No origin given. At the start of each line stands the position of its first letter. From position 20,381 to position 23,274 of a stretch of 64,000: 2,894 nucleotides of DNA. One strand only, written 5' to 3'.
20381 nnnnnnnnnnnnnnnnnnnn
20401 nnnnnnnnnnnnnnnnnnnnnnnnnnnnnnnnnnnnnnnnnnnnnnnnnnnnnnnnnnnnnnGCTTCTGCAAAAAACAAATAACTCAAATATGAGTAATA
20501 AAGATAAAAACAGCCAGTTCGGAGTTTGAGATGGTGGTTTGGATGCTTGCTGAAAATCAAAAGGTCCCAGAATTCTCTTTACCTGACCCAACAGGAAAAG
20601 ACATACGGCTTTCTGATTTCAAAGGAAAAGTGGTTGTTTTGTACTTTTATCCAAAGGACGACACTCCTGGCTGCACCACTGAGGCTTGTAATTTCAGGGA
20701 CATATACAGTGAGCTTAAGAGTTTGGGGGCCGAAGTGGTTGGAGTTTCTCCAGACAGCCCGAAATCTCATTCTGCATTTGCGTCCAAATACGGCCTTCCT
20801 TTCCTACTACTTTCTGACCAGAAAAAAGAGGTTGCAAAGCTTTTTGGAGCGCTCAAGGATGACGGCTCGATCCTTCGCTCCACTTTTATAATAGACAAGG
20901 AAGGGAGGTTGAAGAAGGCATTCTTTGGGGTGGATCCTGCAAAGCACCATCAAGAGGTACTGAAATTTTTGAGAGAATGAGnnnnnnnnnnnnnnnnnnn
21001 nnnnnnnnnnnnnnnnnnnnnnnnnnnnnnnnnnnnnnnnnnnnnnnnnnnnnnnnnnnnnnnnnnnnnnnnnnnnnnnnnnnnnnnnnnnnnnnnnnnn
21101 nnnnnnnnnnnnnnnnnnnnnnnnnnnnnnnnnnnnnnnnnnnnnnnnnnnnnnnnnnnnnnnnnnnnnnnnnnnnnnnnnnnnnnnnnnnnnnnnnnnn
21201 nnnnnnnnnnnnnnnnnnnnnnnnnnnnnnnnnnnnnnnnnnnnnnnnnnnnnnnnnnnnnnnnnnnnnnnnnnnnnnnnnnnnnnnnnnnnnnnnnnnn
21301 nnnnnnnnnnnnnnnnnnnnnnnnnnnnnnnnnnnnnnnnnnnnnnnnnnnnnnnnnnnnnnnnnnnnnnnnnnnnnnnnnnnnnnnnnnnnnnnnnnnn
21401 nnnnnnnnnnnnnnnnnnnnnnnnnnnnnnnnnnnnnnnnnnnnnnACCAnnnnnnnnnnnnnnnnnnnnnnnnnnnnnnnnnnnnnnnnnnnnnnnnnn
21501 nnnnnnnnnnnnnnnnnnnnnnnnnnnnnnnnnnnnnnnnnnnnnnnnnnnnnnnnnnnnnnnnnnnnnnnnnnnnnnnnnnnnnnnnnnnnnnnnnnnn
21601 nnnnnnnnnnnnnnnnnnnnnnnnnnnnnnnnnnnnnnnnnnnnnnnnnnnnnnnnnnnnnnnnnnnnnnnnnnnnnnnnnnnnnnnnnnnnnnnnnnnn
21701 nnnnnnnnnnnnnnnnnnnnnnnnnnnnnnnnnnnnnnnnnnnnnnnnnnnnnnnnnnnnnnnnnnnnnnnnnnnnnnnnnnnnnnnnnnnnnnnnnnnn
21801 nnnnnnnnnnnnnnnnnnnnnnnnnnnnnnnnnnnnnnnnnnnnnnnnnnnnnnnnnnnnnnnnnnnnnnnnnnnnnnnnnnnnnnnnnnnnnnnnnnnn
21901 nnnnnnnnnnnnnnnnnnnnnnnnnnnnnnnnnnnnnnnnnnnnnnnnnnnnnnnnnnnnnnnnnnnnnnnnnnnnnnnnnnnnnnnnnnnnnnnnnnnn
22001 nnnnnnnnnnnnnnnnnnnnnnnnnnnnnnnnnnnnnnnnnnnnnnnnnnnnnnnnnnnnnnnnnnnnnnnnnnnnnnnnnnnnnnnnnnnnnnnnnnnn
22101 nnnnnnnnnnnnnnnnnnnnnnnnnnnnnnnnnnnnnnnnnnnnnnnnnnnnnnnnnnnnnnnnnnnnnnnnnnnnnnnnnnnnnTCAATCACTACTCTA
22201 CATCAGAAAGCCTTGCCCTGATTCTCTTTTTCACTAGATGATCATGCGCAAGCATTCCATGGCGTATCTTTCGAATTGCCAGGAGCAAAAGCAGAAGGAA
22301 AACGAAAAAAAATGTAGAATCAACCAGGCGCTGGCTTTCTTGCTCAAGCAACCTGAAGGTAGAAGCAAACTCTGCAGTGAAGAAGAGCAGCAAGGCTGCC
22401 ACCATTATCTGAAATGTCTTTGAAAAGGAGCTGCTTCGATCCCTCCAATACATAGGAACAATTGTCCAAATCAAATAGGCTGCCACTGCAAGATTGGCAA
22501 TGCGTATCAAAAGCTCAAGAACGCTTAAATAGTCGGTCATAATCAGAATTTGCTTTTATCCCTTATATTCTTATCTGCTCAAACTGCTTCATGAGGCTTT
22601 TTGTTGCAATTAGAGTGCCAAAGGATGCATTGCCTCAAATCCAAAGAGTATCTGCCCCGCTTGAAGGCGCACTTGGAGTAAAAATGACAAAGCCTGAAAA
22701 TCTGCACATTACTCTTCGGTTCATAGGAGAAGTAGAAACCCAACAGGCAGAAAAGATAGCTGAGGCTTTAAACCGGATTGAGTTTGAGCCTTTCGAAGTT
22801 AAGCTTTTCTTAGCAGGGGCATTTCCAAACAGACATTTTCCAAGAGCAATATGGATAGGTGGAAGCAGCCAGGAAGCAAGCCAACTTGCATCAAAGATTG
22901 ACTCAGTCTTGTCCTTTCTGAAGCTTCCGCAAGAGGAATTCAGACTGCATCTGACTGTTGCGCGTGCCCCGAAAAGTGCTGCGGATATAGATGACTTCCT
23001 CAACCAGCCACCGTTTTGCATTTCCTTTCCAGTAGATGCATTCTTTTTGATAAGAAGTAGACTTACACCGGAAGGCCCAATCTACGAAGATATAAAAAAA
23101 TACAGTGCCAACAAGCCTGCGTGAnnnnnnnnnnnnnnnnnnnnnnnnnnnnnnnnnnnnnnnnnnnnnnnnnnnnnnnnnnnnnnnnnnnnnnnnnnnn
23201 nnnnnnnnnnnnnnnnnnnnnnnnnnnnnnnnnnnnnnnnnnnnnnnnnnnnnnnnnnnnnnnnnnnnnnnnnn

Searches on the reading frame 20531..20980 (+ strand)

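Call 21: search_protein_families(library=pfam, proteins=[window:20531-20980:+])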
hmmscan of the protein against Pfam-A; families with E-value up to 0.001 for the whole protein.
window:20531-20980:+ (149 aa): 3 families
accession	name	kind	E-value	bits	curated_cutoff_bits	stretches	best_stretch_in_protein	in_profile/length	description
PF00578.27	AhpC-TSA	-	2e-44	150.9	26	1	10-129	3-123/124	AhpC/TSA family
PF08534.16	Redoxin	-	8.8e-29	100.6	26.6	1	8-138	2-139/148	Redoxin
PF02630.20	SCO1-SenC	-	0.0008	19.8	22.8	0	13-102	2-97/134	SCO1/SenC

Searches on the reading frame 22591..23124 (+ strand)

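Call 21: search_protein_families(library=pfam, proteins=[window:22591-23124:+])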
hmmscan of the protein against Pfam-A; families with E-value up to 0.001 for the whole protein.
window:22591-23124:+ (177 aa): 2 families
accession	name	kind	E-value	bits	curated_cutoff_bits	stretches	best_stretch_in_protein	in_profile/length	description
PF02834.22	LigT_PEase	-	1.2e-22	80.4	23.3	1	9-88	3-87/87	LigT like Phosphoesterase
PF13563.12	2_5_RNA_ligase2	-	1.9e-11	44.6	27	1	15-156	7-148/152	2'-5' RNA ligase superfamily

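Call 49: search_protein_families(library=ncbifam, proteins=[window:22591-23124:+], max_evalue=0.01)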
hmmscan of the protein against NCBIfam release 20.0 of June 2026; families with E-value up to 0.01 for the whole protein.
window:22591-23124:+ (177 aa): 2 families
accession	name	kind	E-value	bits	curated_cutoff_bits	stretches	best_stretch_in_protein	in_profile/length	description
TIGR02258.1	2_5_ligase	equivalog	5e-40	137.3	65.7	1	1-171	1-178/180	RNA 2',3'-cyclic phosphodiesterase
NF011704.0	PRK15124.1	equivalog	5e-12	46.2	184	1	2-172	6-173/176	RNA 2',3'-cyclic phosphodiesterase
